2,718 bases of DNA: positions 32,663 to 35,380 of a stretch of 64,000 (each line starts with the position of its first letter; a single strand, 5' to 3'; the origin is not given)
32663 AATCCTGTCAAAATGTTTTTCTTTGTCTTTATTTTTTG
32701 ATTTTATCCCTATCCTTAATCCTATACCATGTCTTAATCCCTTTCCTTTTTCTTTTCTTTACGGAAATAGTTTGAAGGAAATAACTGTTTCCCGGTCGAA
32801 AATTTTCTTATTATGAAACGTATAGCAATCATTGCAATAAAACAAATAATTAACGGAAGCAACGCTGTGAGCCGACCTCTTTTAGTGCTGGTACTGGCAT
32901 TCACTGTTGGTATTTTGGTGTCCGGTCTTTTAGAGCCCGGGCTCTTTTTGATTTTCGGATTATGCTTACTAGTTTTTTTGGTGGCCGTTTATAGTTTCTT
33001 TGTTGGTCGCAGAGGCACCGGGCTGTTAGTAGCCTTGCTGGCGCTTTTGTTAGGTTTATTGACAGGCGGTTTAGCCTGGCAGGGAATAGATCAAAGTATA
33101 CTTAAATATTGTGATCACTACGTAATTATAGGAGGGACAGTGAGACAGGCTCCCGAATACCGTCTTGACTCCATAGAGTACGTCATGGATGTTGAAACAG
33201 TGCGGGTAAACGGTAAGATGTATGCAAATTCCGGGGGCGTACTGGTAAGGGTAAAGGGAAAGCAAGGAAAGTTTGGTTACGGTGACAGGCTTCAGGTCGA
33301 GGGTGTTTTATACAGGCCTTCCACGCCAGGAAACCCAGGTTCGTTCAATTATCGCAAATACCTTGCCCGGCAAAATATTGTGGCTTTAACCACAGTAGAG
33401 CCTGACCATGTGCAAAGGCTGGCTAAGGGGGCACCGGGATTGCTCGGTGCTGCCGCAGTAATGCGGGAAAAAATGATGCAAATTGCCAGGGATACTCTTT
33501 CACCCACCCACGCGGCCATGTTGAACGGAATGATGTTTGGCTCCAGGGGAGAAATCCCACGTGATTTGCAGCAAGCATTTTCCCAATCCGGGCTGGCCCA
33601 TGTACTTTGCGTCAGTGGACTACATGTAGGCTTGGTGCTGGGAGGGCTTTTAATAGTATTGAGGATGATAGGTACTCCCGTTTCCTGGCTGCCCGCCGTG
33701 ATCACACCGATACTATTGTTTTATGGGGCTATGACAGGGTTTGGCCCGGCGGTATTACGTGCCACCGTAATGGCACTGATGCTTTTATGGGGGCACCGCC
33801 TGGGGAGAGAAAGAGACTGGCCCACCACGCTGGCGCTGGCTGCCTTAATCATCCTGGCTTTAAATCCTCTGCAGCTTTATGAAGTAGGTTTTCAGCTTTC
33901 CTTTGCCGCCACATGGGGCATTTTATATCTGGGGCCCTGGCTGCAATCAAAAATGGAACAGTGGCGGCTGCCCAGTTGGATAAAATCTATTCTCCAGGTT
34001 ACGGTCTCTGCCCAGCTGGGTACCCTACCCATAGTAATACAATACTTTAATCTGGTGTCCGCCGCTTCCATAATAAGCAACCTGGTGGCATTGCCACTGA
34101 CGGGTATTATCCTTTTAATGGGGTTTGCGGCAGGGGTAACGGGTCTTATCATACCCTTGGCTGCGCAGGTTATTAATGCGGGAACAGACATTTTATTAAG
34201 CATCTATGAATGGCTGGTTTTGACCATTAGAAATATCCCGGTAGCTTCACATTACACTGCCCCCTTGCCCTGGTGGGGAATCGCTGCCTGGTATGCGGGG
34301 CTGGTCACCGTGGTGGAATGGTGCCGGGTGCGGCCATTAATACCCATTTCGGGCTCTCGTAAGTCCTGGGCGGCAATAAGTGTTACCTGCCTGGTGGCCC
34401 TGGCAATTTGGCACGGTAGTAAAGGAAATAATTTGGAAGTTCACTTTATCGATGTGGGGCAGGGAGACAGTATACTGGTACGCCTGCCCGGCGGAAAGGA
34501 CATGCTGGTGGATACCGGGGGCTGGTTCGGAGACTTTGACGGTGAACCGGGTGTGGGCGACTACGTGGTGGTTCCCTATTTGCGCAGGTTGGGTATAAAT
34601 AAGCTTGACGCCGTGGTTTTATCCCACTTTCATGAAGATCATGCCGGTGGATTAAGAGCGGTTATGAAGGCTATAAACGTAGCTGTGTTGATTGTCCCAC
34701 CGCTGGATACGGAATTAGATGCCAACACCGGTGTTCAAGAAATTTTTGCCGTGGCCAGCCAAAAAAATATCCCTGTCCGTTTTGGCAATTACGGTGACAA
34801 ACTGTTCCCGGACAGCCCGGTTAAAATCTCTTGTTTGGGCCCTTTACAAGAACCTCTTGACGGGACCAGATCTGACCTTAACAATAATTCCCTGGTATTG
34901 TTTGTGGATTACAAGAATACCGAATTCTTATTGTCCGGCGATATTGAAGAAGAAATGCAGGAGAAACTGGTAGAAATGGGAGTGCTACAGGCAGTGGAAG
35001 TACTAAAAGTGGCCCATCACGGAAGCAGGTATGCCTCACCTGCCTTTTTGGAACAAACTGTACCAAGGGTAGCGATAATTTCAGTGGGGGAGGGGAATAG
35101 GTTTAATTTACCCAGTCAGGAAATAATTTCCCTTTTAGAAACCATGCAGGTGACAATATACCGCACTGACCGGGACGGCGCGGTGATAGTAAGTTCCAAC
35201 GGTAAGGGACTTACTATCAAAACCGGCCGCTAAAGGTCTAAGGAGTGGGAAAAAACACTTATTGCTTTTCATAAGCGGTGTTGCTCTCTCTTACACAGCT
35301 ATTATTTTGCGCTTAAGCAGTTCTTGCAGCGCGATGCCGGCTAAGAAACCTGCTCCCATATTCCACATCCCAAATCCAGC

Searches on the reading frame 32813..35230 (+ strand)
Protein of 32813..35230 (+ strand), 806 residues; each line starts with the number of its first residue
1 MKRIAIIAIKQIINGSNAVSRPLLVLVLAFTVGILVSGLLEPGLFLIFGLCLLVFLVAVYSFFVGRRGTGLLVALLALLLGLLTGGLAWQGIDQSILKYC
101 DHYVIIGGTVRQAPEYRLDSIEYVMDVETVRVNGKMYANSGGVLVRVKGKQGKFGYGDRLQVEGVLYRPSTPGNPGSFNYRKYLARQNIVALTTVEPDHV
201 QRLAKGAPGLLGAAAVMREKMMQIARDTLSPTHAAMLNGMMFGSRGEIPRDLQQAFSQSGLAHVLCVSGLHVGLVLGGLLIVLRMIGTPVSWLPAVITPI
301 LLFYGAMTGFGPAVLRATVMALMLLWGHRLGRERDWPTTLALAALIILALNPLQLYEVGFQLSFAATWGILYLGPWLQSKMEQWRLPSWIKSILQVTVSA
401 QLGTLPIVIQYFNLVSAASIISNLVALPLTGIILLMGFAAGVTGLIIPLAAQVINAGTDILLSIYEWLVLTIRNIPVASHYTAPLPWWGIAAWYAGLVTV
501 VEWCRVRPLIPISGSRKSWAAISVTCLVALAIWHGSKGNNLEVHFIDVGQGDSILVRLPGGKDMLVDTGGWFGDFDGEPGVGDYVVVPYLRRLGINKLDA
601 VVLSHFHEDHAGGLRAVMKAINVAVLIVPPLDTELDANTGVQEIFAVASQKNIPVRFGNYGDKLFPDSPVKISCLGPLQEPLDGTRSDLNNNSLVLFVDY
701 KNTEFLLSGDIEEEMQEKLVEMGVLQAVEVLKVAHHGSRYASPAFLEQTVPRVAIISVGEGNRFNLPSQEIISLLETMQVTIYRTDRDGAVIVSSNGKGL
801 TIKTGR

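Call 87: search_protein_families(library=pfam, proteins=[window:32813-35230:+], max_evalue=0.00001)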
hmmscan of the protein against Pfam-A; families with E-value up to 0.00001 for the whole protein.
window:32813-35230:+ (806 aa): 3 families
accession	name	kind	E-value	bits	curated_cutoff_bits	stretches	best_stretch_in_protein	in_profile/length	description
PF03772.21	Competence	-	1e-66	225.5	23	1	240-503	1-266/270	Competence protein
PF13567.11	DUF4131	-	1.5e-32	113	31.6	1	42-197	5-161/165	Domain of unknown function (DUF4131)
PF00753.33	Lactamase_B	-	4.8e-17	63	22.7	1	547-739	2-174/196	Metallo-beta-lactamase superfamily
